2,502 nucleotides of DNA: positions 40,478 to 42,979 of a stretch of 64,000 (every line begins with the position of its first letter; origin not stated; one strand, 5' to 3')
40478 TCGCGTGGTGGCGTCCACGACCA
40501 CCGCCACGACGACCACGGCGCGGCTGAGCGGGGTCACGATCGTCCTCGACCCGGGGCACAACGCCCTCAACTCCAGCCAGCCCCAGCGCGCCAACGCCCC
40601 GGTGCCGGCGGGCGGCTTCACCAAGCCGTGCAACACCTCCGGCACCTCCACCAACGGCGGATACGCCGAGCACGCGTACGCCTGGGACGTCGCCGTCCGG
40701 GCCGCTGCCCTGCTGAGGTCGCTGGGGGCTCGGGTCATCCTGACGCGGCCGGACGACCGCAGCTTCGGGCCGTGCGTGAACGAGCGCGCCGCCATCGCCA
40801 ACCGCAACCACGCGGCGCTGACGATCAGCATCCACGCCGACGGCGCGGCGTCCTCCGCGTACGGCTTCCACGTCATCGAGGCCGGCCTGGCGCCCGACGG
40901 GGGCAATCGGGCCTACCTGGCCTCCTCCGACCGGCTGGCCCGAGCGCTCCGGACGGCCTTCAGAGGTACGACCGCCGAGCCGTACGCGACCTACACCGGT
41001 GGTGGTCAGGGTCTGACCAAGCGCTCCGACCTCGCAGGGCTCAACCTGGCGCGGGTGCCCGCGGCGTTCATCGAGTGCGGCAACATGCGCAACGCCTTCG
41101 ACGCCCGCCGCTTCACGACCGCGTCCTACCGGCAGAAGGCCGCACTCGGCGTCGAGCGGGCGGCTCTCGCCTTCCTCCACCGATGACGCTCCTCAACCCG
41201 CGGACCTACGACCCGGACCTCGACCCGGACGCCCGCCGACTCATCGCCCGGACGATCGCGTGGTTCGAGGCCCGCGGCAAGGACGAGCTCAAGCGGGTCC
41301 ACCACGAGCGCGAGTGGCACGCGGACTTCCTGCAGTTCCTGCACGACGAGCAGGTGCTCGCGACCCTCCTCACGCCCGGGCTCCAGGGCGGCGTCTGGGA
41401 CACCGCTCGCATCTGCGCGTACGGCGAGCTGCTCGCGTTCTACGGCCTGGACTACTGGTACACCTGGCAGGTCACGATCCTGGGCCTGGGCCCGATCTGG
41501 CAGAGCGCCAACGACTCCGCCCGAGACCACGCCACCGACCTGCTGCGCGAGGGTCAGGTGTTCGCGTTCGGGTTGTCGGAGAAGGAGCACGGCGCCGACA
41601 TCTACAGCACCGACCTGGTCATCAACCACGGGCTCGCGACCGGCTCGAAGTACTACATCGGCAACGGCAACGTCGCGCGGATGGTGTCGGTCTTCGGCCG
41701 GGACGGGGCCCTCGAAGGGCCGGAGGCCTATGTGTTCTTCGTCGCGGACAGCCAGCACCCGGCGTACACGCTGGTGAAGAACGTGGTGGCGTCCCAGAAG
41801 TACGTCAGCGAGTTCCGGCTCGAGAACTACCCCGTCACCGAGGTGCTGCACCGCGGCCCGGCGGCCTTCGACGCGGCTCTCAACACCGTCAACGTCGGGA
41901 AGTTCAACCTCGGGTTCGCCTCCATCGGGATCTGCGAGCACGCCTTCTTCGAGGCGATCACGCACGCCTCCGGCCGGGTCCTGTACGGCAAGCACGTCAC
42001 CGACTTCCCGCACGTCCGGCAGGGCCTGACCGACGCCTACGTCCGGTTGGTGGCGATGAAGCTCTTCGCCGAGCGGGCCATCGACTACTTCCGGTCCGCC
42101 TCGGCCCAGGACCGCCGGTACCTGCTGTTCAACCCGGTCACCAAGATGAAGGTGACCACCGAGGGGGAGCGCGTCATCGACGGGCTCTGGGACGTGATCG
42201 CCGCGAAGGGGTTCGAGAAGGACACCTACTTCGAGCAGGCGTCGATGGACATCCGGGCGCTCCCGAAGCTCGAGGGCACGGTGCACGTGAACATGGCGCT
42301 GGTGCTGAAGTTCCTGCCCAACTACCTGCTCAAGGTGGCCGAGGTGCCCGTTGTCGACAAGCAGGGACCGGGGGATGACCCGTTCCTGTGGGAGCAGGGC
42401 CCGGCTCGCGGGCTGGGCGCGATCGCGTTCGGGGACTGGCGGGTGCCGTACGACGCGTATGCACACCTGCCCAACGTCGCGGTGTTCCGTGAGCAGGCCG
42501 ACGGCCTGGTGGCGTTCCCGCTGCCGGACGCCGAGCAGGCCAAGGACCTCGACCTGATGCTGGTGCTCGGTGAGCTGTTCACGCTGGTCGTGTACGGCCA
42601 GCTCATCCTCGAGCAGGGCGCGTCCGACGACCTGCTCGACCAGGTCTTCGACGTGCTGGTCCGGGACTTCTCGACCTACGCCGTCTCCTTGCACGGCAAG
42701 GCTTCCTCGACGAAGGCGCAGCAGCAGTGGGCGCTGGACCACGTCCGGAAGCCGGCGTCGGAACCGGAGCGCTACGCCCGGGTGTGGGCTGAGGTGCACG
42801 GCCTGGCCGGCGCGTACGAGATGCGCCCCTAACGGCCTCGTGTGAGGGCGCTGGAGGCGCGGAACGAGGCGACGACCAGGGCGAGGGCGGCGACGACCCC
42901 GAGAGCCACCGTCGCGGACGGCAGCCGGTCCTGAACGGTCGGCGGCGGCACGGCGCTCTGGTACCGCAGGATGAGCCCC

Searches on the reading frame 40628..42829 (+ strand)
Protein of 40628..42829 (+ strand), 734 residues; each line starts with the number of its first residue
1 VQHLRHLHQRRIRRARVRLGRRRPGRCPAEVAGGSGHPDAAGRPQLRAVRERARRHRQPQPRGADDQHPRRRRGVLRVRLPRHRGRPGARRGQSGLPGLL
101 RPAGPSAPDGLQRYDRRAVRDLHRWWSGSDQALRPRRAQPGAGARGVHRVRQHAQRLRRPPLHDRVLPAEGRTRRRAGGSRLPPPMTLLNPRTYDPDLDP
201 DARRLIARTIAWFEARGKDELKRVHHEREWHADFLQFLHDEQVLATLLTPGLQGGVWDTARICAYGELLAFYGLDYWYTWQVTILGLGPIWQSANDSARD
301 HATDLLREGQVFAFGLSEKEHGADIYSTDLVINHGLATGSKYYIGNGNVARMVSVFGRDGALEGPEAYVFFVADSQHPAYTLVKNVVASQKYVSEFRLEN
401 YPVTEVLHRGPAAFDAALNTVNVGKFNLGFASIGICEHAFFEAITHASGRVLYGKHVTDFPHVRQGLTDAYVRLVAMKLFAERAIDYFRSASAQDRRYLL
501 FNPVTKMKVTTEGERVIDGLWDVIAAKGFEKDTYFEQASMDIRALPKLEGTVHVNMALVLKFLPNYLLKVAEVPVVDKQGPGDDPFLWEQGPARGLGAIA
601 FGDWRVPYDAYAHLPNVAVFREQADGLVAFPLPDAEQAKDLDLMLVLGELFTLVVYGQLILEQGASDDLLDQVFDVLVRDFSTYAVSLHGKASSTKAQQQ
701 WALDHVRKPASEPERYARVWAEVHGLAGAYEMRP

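Call 6: search_protein_families(library=pfam, proteins=[window:40628-42829:+], max_evalue=0.01)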
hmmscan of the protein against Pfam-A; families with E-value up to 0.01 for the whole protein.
window:40628-42829:+ (734 aa): 2 families
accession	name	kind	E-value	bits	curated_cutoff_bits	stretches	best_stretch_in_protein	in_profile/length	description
PF00441.29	Acyl-CoA_dh_1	-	9e-16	58.8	22.4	1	414-561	4-147/150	Acyl-CoA dehydrogenase, C-terminal domain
PF08028.16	Acyl-CoA_dh_2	-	0.0033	18.2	22.7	1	429-532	4-113/134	Acyl-CoA dehydrogenase, C-terminal domain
